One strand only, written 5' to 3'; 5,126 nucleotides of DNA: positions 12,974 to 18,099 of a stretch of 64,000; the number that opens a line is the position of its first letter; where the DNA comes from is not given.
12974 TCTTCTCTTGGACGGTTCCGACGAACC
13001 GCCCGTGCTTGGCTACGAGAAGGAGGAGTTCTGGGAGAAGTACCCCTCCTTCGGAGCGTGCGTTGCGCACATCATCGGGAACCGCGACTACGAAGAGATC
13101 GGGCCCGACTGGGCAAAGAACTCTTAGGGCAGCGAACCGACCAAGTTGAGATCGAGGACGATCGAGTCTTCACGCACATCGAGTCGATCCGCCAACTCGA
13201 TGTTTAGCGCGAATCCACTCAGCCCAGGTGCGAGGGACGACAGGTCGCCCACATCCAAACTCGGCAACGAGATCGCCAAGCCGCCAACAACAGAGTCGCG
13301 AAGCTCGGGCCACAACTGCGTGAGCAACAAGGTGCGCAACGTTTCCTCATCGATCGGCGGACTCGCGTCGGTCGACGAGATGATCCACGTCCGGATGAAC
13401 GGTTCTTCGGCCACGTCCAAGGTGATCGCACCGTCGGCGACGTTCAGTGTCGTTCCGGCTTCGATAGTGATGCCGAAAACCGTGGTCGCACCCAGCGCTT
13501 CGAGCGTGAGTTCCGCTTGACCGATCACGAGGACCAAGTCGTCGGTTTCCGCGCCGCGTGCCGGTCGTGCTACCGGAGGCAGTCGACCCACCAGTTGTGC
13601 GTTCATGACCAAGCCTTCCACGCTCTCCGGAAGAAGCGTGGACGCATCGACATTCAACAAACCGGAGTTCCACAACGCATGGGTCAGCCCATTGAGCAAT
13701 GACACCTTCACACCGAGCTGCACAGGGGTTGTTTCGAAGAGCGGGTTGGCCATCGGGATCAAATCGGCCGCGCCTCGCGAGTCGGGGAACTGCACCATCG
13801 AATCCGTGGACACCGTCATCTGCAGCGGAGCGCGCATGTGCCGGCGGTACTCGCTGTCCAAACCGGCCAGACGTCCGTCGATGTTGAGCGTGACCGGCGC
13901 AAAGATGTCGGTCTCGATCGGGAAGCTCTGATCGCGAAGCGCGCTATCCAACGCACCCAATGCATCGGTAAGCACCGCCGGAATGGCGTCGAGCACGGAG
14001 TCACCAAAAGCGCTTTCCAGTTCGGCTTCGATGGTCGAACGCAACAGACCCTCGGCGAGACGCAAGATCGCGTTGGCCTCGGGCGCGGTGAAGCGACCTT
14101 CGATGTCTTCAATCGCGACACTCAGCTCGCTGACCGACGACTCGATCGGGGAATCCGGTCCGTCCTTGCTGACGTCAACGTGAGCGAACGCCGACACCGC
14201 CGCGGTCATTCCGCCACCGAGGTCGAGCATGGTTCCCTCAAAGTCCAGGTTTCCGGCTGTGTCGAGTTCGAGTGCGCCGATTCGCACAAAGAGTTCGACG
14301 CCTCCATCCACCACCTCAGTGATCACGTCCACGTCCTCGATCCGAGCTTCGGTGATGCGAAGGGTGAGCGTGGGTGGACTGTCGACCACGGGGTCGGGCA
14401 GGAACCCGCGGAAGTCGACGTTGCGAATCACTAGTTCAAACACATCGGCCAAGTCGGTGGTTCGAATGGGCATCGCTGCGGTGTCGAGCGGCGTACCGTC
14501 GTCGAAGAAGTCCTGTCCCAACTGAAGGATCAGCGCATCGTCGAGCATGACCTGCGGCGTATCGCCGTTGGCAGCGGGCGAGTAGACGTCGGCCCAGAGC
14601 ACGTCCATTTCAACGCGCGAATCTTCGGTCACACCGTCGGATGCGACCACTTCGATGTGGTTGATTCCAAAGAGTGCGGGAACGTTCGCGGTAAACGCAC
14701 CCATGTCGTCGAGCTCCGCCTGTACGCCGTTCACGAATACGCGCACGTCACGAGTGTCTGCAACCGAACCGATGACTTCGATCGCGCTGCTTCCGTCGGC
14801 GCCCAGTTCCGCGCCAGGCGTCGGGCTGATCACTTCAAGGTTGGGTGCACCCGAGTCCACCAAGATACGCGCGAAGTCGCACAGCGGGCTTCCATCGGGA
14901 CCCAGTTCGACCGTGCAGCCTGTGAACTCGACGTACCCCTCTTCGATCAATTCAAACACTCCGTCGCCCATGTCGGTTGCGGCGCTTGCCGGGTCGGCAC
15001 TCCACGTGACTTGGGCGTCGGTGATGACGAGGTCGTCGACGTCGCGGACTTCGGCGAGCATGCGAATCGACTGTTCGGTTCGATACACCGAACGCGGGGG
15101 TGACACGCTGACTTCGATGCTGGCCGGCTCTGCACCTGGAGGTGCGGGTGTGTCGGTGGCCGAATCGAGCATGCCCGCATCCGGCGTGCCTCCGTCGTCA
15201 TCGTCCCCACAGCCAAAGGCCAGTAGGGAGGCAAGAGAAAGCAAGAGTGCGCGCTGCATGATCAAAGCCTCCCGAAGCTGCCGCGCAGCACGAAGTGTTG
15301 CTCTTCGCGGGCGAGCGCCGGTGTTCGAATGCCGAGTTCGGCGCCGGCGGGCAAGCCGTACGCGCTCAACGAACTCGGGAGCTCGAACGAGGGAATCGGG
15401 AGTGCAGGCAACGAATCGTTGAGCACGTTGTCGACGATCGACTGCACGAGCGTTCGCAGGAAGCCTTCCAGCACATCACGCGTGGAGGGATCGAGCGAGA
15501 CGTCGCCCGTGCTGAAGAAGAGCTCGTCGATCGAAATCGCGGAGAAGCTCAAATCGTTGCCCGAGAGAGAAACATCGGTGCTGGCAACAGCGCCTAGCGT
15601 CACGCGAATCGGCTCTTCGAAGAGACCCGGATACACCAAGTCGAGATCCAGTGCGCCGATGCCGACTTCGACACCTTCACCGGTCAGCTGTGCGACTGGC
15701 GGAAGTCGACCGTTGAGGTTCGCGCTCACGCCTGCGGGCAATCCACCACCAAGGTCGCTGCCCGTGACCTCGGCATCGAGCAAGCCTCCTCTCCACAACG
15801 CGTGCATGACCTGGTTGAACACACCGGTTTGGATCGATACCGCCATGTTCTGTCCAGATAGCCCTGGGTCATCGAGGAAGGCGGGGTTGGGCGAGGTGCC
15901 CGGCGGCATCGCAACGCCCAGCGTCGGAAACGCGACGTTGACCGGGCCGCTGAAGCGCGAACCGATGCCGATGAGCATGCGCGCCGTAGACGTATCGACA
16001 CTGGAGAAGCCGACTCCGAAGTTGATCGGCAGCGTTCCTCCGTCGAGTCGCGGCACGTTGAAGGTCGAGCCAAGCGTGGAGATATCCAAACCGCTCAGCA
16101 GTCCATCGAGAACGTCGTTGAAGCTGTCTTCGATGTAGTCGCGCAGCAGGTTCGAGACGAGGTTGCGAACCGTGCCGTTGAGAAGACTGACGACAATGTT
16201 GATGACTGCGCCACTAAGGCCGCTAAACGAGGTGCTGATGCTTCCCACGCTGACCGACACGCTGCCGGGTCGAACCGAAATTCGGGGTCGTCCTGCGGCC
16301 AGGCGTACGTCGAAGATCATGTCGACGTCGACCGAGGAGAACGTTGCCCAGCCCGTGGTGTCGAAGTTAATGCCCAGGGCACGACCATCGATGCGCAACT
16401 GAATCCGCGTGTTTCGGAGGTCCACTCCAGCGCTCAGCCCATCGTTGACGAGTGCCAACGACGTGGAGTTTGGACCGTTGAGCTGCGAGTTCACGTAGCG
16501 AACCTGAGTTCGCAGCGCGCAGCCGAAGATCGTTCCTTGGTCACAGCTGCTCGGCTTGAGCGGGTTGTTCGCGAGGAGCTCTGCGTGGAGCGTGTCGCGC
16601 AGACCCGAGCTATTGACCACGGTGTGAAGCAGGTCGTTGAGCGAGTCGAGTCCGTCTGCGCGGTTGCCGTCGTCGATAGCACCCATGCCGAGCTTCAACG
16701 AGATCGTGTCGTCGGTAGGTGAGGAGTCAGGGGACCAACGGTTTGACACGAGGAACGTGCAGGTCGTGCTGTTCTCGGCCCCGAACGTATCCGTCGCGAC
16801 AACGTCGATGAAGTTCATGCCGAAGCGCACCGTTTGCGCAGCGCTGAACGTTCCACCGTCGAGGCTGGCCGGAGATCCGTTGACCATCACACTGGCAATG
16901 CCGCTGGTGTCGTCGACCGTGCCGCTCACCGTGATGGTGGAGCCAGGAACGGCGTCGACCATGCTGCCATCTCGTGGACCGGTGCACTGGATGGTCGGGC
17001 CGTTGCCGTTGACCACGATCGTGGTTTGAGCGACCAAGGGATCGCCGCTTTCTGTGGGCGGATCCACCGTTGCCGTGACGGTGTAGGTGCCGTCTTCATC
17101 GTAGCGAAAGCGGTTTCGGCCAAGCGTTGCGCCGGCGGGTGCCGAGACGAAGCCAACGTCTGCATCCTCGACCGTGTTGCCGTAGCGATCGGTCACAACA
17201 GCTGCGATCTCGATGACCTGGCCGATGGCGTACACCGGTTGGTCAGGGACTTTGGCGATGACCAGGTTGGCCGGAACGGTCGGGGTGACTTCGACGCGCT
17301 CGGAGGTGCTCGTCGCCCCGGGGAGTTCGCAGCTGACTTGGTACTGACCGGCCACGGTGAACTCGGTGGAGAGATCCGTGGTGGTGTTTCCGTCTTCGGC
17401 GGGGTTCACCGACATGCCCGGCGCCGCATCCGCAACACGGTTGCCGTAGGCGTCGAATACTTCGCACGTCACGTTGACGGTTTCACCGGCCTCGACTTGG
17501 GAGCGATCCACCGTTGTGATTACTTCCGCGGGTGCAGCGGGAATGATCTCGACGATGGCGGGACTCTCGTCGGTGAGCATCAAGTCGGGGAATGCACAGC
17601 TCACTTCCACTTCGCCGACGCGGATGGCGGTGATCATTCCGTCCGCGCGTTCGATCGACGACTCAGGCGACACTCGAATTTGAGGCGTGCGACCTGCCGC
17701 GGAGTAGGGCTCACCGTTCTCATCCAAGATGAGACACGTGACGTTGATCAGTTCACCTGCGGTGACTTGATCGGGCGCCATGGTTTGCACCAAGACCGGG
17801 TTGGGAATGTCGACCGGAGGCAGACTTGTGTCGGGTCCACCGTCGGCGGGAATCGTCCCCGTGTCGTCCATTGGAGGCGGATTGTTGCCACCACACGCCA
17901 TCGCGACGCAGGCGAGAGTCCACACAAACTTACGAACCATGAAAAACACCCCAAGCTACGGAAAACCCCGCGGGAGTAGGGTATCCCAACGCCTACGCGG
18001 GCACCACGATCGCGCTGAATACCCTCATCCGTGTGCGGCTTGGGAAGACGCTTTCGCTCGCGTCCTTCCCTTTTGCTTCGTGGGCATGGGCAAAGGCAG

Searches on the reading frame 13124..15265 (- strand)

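Call 17: search_protein_families(library=pfam, proteins=[window:13124-15265:-])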
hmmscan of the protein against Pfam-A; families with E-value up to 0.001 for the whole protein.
window:13124-15265:- (713 aa): 1 family
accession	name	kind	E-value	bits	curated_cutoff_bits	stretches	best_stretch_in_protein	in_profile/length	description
PF09136.16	Glucodextran_B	-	3.1e-08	33.8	27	1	141-212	1-69/83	Glucodextranase, domain B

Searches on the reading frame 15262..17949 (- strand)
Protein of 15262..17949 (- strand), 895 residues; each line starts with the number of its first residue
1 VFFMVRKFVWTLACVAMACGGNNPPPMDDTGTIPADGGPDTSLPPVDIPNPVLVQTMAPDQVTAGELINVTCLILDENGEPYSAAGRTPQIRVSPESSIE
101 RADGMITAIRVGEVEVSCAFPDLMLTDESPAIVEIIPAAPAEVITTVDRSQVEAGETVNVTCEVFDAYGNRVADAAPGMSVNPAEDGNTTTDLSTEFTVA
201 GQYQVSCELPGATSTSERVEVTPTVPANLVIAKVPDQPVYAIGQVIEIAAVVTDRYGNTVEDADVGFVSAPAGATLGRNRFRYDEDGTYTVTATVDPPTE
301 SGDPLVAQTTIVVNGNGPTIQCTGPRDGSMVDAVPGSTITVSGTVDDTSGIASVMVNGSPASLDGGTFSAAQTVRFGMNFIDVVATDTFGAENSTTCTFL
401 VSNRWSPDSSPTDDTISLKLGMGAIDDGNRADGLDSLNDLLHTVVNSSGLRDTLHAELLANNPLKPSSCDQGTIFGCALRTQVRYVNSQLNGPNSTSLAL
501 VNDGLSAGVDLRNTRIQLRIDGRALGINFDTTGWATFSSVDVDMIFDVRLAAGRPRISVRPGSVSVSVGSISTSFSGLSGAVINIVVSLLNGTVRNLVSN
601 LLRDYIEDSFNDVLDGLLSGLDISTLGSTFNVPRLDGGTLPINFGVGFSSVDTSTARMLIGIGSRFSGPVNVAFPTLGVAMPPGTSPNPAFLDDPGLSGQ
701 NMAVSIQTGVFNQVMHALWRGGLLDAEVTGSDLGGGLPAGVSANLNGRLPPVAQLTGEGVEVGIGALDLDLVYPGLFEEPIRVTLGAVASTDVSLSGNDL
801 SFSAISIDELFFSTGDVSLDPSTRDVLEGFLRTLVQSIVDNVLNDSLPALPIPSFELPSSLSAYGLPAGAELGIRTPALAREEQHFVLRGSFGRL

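Call 17: search_protein_families(library=pfam, proteins=[window:15262-17949:-])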
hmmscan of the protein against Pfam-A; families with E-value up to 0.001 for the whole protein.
window:15262-17949:- (895 aa): 3 families
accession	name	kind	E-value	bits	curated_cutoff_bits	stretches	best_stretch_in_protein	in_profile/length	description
PF09136.16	Glucodextran_B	-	1.5e-10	41.3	27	1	318-399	1-79/83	Glucodextranase, domain B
PF01835.25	MG2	-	3.4e-05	24.6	32.8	0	144-214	3-72/96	MG2 domain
PF02369.22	Big_1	-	0.00037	21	34.9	1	245-295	18-68/93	Bacterial Ig-like domain (group 1)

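Call 18: find_encoding_contigs(protein=window:15262-17940:-, flank=10000, max_places=10)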
Protein window:15262-17940:- (892 aa): 1 contig read that carries it; 1 place shown.
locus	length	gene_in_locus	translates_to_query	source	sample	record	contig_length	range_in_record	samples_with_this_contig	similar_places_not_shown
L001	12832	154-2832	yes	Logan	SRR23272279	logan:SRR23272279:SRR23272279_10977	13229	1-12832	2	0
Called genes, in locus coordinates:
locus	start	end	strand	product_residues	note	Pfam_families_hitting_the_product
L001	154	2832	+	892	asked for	PF09136:Glucodextran_B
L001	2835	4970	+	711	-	PF09136:Glucodextran_B (faint)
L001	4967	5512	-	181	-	-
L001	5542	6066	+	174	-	-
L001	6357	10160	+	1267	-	PF13519:VWA_2 (faint)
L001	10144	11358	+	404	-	-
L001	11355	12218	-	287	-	PF13505:OMP_b-brl (faint)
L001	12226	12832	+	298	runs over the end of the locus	PF18030:Rimk_N, PF02655:ATP-grasp_3, PF08443:RimK, PF14397:ATPgrasp_ST (faint), PF07478:Dala_Dala_lig_C (faint), PF02955:GSH-S_ATP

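Call 65: list_cluster_members(proteins=[window:15262-17940:-])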
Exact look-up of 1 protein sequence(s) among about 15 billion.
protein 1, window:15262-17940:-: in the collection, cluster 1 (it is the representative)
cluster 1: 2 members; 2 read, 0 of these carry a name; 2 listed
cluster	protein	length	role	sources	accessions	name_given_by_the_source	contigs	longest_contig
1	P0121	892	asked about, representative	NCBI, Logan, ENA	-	-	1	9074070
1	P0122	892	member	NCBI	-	-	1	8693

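Call 66: find_encoding_contigs(protein=P0122, flank=10000, max_places=4)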
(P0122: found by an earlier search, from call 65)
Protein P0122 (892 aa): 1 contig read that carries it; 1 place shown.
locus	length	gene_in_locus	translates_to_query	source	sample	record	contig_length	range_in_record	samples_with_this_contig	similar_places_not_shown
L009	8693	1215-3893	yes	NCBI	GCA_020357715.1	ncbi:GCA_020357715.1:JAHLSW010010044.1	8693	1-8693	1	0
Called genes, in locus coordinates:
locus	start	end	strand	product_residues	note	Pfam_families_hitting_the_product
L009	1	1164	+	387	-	?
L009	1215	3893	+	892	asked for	PF01835:MG2 (faint), PF09136:Glucodextran_B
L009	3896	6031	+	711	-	-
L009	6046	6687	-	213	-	PF09346:SMI1_KNR4 (weak)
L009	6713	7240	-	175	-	-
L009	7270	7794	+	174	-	-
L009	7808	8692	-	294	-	?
